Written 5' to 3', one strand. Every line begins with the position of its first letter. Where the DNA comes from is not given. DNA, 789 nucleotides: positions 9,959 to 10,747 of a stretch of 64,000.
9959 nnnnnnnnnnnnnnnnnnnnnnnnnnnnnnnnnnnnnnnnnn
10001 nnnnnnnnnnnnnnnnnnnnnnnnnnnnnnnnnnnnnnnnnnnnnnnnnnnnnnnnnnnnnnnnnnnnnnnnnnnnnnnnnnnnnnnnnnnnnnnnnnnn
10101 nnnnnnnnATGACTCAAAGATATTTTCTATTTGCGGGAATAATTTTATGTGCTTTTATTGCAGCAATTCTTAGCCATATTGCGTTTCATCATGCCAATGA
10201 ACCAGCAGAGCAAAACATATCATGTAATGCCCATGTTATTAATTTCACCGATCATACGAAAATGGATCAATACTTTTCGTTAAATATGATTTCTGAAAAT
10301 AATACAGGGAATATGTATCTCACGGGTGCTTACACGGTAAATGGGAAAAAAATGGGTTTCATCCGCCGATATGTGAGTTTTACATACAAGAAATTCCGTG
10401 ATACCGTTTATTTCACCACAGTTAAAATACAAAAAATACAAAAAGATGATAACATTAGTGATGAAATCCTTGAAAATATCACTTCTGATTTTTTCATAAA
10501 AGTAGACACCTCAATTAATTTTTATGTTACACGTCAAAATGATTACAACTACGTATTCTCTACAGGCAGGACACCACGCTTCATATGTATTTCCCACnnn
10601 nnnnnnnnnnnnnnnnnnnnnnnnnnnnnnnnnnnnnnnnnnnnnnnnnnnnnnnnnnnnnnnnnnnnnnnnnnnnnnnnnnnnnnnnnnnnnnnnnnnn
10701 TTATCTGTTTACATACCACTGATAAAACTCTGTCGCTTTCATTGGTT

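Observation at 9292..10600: Uncharacterised ToxR/MarT-like membrane regulator with a translationally coupled ToxS/FidL-like partner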

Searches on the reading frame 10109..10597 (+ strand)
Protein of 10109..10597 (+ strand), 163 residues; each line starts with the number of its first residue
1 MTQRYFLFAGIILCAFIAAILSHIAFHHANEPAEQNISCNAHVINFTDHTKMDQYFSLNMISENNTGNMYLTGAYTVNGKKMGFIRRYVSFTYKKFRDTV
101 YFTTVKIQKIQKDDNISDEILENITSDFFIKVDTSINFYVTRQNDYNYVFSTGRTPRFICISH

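Call 6: search_protein_families(proteins=[window:10109-10597:+], library=ncbifam, max_evalue=1)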
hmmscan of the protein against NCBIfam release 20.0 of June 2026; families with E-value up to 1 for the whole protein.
window:10109-10597:+ (163 aa): 3 families
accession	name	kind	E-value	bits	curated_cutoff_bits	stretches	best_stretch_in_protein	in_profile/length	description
NF006886.1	PRK09376.1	equivalog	0.019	13.8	315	1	35-122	15-103/413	transcription termination factor Rho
TIGR02901.1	QoxD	equivalog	0.12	12.9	85.6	1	10-39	40-69/94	cytochrome aa3 quinol oxidase subunit IV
NF007516.0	PRK10122.1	equivalog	0.17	11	534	1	64-110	249-294/297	UTP--glucose-1-phosphate uridylyltransferase GalF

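Call 8: profile_search(protein=window:10109-10597:+)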
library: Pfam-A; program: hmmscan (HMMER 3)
A. the first sequence (163 residues): domains with independent E <= 10: 0; with E <= 0.001: 0
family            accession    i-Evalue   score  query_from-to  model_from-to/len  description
(no Pfam family matches the first sequence, even at E <= 10)

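Call 34: search_protein_representatives(protein=window:10109-10597:+)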
Query: 163 residues. Proteins with E-value up to 0.001 (for the whole library): 77; up to 1e-10: 11; up to 1e-30: 2. The best 77 are listed.
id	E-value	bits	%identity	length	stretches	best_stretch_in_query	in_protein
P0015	2.6e-59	215.9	94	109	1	52-163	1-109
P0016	1.7e-47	177.6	52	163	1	11-161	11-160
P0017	1.8e-23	99.5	45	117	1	12-118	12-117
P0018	1.9e-17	80.0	91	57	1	1-44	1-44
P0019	3.9e-17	79.0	25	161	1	12-161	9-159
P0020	4.5e-16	75.5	32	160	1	12-160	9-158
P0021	2.4e-13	66.6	29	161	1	22-161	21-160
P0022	5.2e-13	65.5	26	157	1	13-161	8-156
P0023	5.3e-12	62.3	27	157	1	12-160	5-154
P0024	7.8e-12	61.7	28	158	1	6-160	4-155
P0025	4.1e-11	59.4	27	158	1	37-160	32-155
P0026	1.4e-10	57.7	27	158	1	6-160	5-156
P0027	3.6e-10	56.3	33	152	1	15-161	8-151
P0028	8.8e-10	55.1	28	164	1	12-161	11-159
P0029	9.2e-10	55.0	28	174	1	34-160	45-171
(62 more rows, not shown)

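Call 37: search_solved_structures(query=A1, max_evalue=10)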
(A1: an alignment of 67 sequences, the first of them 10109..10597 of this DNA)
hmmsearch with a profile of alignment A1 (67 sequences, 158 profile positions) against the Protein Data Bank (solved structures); distinct sequences matched with E-value up to 10: 3.
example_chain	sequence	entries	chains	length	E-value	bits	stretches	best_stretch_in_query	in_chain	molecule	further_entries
5csa_A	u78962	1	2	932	0.15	15.3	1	103-149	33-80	Acetyl-CoA carboxylase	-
5csk_A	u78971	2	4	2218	0.38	14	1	103-149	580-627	Acetyl-CoA carboxylase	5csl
9ugg_E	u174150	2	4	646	1.9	11.8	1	120-152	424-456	Lantibiotic ABC transporter permease PsdB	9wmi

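Call 43: list_cluster_members(proteins=[P0016, P0019, P0020, P0021, P0022, P0023, P0024, P0026, P0027, P0028])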
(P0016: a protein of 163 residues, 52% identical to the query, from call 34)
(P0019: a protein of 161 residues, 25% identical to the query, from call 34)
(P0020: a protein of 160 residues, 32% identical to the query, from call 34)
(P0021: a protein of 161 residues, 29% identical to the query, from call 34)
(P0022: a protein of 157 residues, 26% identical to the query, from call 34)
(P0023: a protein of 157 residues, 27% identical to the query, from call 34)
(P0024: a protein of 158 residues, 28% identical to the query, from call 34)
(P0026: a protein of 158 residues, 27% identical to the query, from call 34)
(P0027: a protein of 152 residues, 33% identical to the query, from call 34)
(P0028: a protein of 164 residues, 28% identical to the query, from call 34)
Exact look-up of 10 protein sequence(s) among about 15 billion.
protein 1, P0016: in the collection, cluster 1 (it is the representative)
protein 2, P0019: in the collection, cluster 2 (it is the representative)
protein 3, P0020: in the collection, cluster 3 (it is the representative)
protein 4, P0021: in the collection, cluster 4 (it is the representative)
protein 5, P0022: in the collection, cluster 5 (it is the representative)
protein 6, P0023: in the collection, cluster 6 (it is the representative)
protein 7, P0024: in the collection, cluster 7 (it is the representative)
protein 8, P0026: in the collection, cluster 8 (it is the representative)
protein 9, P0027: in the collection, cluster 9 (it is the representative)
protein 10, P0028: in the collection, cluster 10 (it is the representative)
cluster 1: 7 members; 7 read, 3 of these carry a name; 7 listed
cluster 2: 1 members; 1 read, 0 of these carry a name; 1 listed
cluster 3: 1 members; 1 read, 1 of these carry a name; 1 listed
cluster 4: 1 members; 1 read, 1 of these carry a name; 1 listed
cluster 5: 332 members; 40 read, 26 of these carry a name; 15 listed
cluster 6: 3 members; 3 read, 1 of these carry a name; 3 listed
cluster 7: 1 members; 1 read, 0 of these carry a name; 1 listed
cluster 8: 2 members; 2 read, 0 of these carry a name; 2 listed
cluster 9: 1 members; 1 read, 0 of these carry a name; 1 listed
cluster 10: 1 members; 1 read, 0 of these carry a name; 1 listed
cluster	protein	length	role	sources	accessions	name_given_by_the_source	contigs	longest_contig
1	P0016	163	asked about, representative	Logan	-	-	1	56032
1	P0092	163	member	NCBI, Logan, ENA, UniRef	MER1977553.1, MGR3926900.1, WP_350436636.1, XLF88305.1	FidL [Pseudocitrobacter faecalis] | FidL n=1 Tax=Pseudocitrobacter faecalis TaxID=1398493 RepID=UPI0033158521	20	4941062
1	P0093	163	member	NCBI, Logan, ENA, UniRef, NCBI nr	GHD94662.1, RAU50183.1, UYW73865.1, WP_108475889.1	FidL [Pseudocitrobacter sp. RIT415] | FidL n=1 Tax=Pseudocitrobacter TaxID=1504576 RepID=UPI000D3C0023 | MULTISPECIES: FidL [Pseudocitrobacter]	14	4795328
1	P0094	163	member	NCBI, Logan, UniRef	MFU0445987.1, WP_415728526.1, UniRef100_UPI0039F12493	FidL [Pseudocitrobacter faecalis] | FidL n=1 Tax=Pseudocitrobacter faecalis TaxID=1398493 RepID=UPI0039F12493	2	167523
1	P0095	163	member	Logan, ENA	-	-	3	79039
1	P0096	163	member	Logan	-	-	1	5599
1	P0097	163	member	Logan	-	-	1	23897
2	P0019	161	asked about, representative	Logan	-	-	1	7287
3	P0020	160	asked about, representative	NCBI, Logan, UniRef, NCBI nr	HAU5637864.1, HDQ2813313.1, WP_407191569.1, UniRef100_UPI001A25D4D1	hypothetical protein [Citrobacter amalonaticus] | hypothetical protein n=1 Tax=Citrobacter amalonaticus TaxID=35703 RepID=UPI001A25D4D1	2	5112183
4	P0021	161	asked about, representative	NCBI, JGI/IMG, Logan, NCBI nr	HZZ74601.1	MAG TPA: hypothetical protein VFE04_01665 [Puia sp.] | hypothetical protein | hypothetical protein [Puia sp.]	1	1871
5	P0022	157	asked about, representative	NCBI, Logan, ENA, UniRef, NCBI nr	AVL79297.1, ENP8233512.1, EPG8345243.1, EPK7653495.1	hypothetical protein M0J30_004511 [Klebsiella oxytoca] | hypothetical protein n=1 Tax=Klebsiella oxytoca TaxID=571 RepID=UPI000CFFD962 | hypothetical protein [Klebsiella oxytoca]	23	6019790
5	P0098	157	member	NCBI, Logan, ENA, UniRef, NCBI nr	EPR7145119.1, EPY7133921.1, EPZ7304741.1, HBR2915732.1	hypothetical protein PU646_10470 [Klebsiella pneumoniae] | Inner membrane protein n=7 Tax=Klebsiella pneumoniae TaxID=573 RepID=A0AAW8A9V0_KLEPN | hypothetical protein [Klebsiella pneumoniae]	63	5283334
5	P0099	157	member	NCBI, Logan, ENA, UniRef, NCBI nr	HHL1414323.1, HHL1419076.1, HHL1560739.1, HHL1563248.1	hypothetical protein OVV35_08840 [Klebsiella pneumoniae] | hypothetical protein n=1 Tax=Klebsiella pneumoniae TaxID=573 RepID=UPI000C7A969D | hypothetical protein [Klebsiella pneumoniae]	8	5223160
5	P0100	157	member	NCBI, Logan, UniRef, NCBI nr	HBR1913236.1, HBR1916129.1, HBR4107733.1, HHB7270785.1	hypothetical protein PU688_15740 [Klebsiella pneumoniae] | hypothetical protein n=1 Tax=Klebsiella pneumoniae TaxID=573 RepID=UPI0029961BAA | hypothetical protein [Klebsiella pneumoniae]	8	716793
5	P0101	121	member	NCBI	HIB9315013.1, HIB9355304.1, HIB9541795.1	TPA: hypothetical protein ACWYJ2_004992, partial [Klebsiella pneumoniae]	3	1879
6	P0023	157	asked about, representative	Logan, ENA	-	-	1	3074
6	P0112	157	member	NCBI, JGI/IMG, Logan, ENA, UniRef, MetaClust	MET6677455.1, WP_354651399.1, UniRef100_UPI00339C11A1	hypothetical protein [Citrobacter amalonaticus] | hypothetical protein n=1 Tax=Citrobacter amalonaticus TaxID=35703 RepID=UPI00339C11A1 | \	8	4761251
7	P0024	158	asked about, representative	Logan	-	-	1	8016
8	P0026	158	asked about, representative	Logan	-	-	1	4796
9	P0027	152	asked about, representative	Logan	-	-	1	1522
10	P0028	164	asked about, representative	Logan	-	-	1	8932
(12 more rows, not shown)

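Call 44: predict_structure(alignment_id=A1)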
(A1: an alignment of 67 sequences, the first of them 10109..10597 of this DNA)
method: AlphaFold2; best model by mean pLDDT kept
length: 163 residues; sequences in the alignment: 67
mean_pLDDT: 95.2   pTM: 0.81
mean pLDDT of the five models: 95.2, 94.9, 94.9, 94.8, 94.6
residues with pLDDT >= 90: 148; 70-90: 14; 50-70: 1; < 50: 0
segments of 3 or more residues with pLDDT < 50: none
pLDDT, mean of each block of 10 residues (from residue 1): 90 98 93 88 96 97 97 98 98 97 98 93 95 98 94 95 89
secondary structure, 60 per line:
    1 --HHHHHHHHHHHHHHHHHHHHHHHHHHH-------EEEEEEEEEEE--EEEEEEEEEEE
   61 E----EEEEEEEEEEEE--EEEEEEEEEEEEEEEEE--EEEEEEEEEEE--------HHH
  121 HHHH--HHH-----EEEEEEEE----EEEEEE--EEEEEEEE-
elements in order: H3-29 E37-47 E50-61 E66-77 E80-96 E99-109 H118-124 E135-142 E147-152 E155-162

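Call 47: find_encoding_contigs(protein=P0020, flank=9000, max_places=1)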
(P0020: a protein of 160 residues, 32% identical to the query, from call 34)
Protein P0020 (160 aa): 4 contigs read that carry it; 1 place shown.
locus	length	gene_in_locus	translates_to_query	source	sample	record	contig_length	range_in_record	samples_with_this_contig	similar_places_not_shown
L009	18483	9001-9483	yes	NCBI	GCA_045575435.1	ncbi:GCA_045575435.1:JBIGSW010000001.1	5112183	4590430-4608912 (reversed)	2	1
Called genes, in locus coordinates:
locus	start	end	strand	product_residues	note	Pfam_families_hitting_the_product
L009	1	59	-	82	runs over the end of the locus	PF04226:Transgly_assoc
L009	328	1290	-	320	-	PF13332:Fil_haemagg_2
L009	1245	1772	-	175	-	PF02794:HlyC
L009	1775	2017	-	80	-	-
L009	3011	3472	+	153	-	PF07180:CaiF_GrlA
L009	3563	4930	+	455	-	PF11563:Protoglobin, PF21118:DosC_2nd, PF00990:GGDEF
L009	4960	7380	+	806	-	PF00989:PAS, PF13188:PAS_8 (faint), PF13426:PAS_9, PF00989:PAS, PF08448:PAS_4, PF13426:PAS_9, PF00990:GGDEF, PF00563:EAL, +1 more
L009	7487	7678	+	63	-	-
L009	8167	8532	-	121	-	PF05656:DUF805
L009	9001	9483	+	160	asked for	PF27292:YqeJ_C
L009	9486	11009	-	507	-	PF12792:CSS-motif, PF00563:EAL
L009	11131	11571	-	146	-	PF06069:PerC (weak)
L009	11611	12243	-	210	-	PF00196:GerE (weak)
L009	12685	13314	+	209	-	PF27348:EcpR_N, PF00196:GerE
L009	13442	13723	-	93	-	-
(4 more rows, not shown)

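Call 48: find_encoding_contigs(protein=P0022, flank=9000, max_places=1)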
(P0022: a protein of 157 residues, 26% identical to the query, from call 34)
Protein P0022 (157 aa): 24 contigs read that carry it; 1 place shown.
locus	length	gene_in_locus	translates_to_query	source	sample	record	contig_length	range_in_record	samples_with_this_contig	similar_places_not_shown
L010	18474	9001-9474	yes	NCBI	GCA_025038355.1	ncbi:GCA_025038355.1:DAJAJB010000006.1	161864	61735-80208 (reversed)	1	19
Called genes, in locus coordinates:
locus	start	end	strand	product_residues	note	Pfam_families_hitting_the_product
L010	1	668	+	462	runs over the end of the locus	PF00939:Na_sulph_symp, PF03600:CitMHS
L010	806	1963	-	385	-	-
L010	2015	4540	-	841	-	PF13954:PapC_N, PF00577:Usher, PF13953:PapC_C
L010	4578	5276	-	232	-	PF00345:PapD_N, PF02753:PapD_C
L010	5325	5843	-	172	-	PF00419:Fimbrial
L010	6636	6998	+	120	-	PF01042:Ribonuc_L-PSP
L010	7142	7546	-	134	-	PF00903:Glyoxalase (weak)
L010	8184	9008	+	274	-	PF00486:Trans_reg_C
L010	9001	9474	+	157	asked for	PF27292:YqeJ_C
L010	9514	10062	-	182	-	PF00196:GerE (weak)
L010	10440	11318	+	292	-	PF00383:dCMP_cyt_deam_1, PF14437:MafB19-deam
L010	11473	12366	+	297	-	PF02811:PHP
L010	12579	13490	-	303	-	PF10340:Say1_Mug180, PF20434:BD-FAE (weak), PF07859:Abhydrolase_3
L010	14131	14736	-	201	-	PF00857:Isochorismatase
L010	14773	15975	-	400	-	PF00083:Sugar_tr (faint), PF12832:MFS_1_like, PF07690:MFS_1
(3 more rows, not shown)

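Call 49: find_encoding_contigs(protein=P0112, flank=9000, max_places=1)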
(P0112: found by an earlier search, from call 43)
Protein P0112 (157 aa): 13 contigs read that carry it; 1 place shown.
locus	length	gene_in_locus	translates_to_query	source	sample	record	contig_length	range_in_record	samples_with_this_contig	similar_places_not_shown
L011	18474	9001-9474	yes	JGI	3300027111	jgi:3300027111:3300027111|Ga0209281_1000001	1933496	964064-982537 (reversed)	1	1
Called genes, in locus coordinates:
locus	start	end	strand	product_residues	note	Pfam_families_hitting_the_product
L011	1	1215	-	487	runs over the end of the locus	PF08918:PhoQ_Sensor, PF26769:HAMP_PhoQ, PF00512:HisKA (weak), PF02518:HATPase_c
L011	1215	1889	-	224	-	PF00072:Response_reg, PF00486:Trans_reg_C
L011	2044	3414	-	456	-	PF00206:Lyase_1, PF08328:ASL_C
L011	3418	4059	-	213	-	PF04356:DUF489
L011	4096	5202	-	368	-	PF02540:NAD_synthase (weak), PF03054:tRNA_Me_trans, PF20259:tRNA_Me_trans_M, PF20258:tRNA_Me_trans_C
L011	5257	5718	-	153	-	PF00293:NUDIX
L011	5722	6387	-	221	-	PF00849:PseudoU_synth_2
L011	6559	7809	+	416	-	PF00180:Iso_dh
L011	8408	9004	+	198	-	-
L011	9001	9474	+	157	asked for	PF27292:YqeJ_C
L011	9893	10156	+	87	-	-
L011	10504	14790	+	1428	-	PF18883:AC_1, PF03797:Autotransporter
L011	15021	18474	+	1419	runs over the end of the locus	PF18883:AC_1, PF03797:Autotransporter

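Call 50: fold_search(model_id=the predicted structure, library=pdb)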
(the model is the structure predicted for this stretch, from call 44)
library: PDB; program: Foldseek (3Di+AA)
matches with E <= 10: 829; with E <= 0.001: 2
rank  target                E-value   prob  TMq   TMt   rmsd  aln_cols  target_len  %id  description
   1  8u2f_A                1.9e-04  1.00  0.60  0.70   3.5       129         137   10  Vibrio parahaemolyticus ToxS periplasmic domain (released 2024-09-11)
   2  8alo_B                2.5e-04  1.00  0.60  0.66   4.4       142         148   13  Heterodimer formation of sensory domains of Vibrio cholerae regulators ToxR and ToxS (released 2023-09-13)
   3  8dml_B                1.2e-03  1.00  0.52  0.62   5.0       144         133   11  Vibrio parahaemolyticus VtrA/VtrC complex bound to the bile salt chenodeoxycholate (released 2023-06-14)
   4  8u2f_B                1.4e-03  1.00  0.60  0.70   3.7       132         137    9  Vibrio parahaemolyticus ToxS periplasmic domain (released 2024-09-11)
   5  5kev_B                2.2e-03  1.00  0.57  0.72   4.1       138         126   10  Vibrio parahaemolyticus VtrA/VtrC complex (released 2016-07-20)
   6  5kew_D                3.4e-03  1.00  0.52  0.66   5.0       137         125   10  Vibrio parahaemolyticus VtrA/VtrC complex bound to the bile salt taurodeoxycholate (released 2016-07-20)
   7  5kew_B                6.2e-03  1.00  0.57  0.68   4.5       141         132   11  Vibrio parahaemolyticus VtrA/VtrC complex bound to the bile salt taurodeoxycholate (released 2016-07-20)
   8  9jwr_C                1.6e-02  1.00  0.46  0.40   5.3       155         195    8  Crystal structure of Oryza sativa fibrillin 5 (released 2025-12-17)
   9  4ghb_B                4.4e-02  0.41  0.22  0.16  15.2       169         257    6  Crystal structure of a porin-like protein (BACUNI_01323) from Bacteroides uniformis ATCC 8492 at 2.32 A resolution (released 2012-08-29)
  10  4tr7_A                6.7e-02  0.15  0.16  0.09  19.1       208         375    6  Crystal structure of DNA polymerase sliding clamp from Mycobaterium tuberculosis (released 2014-09-10)
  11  5kku_A                7.0e-02  0.30  0.20  0.13  19.8       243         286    6  Crystal structure of an N-terminal dehydratase from difficidin assembly line (released 2016-12-21)
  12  1iiu                  7.7e-02  0.90  0.34  0.33   7.3       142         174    8  Chicken plasma retinol-binding protein (RBP) (released 2002-01-16)
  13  1rbp                  9.5e-02  0.87  0.34  0.32   7.4       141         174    7  CRYSTALLOGRAPHIC REFINEMENT OF HUMAN SERUM RETINOL BINDING PROTEIN AT 2 ANGSTROMS RESOLUTION (released 1991-07-15)
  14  1np1_A                1.0e-01  0.75  0.30  0.27   8.5       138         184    8  CRYSTAL STRUCTURE OF THE COMPLEX OF NITROPHORIN 1 FROM RHODNIUS PROLIXUS WITH HISTAMINE (released 1998-05-27)
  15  4bih_A                1.1e-01  0.41  0.24  0.23  10.1       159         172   12  Crystal structure of the conserved staphylococcal antigen 1A, Csa1A (released 2013-08-07)
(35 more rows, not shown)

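Call 83: find_homologous_proteins(query=A1, max_evalue=0.00001)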
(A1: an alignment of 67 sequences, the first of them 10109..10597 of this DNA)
Query A1 (67 sequences) (163 aa, profile of the alignment): 36 proteins with E <= 0.00001 among 1692 candidates.
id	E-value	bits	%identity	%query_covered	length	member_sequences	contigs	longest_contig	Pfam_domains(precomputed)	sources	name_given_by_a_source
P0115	1.1e-48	183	24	95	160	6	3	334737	PF27292.1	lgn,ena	-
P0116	1.8e-48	182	26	95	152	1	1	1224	PF27292.1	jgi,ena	-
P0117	2.0e-48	182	24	95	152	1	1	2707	PF27292.1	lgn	-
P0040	2.2e-48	182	22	98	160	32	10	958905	PF27292.1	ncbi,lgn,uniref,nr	ncbi:hypothetical protein JYK13_03215 [Citrobacter sp. ku-bf4]|uniref:hypothetical protein n=1 Tax=C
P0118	6.9e-48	181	22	98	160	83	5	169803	PF27292.1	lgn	-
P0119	7.4e-48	180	25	95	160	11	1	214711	PF27292.1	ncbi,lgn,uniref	ncbi:hypothetical protein [Citrobacter sedlakii]|uniref:hypothetical protein n=1 Tax=Citrobacter sed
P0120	9.8e-48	180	23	94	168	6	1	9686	PF27292.1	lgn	-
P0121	1.9e-47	179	24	95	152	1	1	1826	PF27292.1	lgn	-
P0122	2.1e-47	179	25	98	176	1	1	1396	PF27292.1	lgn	-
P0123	3.7e-47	178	28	96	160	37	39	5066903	PF27292.1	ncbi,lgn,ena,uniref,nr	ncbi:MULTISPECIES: hypothetical protein [Kosakonia]|uniref:hypothetical protein n=1 Tax=Kosakonia Ta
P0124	5.0e-47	178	25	95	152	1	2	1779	PF27292.1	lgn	-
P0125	1.8e-46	176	28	93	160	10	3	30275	PF27292.1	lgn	-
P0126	6.3e-46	174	23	95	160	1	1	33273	PF27292.1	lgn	-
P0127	4.6e-45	171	23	98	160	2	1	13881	PF27292.1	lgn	-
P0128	5.6e-45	171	29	91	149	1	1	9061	PF27292.1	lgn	-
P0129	2.3e-44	169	25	98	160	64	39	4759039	PF27292.1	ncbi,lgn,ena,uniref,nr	ncbi:hypothetical protein [Escherichia fergusonii]|uniref:hypothetical protein n=1 Tax=Escherichia f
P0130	6.0e-43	165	26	95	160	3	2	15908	PF27292.1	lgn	-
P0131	9.1e-43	164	21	95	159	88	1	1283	PF27292.1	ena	-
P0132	1.6e-41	160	22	97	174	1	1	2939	PF27292.1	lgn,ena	-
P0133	1.2e-40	157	22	75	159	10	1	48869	PF27292.1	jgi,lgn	-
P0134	3.1e-39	153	99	100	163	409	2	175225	PF27292.1,PF15941.12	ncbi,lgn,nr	ncbi:TPA: FidL [Escherichia coli]|nr:FidL [Escherichia coli] HEH9938614.1 FidL [Escherichia coli] HE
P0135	3.5e-39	152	59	87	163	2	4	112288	PF27292.1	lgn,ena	-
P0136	7.9e-39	151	28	60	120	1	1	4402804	PF27292.1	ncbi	ncbi:hypothetical protein [Citrobacter sedlakii]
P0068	1.3e-38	150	22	93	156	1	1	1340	PF27292.1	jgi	jgi:hypothetical protein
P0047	2.0e-37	147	27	72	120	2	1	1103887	PF27292.1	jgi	-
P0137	3.8e-35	139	24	58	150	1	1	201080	PF27292.1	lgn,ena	-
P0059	2.1e-31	127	26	60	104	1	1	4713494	PF27292.1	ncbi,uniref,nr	ncbi:hypothetical protein [Escherichia fergusonii]|uniref:hypothetical protein n=1 Tax=Escherichia f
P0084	2.6e-30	124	21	98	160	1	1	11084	PF27292.1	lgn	-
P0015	7.3e-28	116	92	69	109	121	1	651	PF27292.1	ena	-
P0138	1.1e-22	99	98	74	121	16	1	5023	PF27292.1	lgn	-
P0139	3.5e-22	97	95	64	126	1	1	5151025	PF27292.1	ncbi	-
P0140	1.0e-20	92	88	85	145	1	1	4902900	PF27292.1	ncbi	-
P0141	1.7e-19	88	97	67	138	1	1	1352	PF27292.1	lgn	-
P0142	2.1e-19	88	90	50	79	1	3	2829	PF27292.1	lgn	-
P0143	3.4e-17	81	99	66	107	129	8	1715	PF27292.1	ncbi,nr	ncbi:TPA: hypothetical protein ACHJU9_005366, partial [Escherichia coli]|nr:hypothetical protein [Es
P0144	1.6e-7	49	95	51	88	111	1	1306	PF27292.1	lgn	-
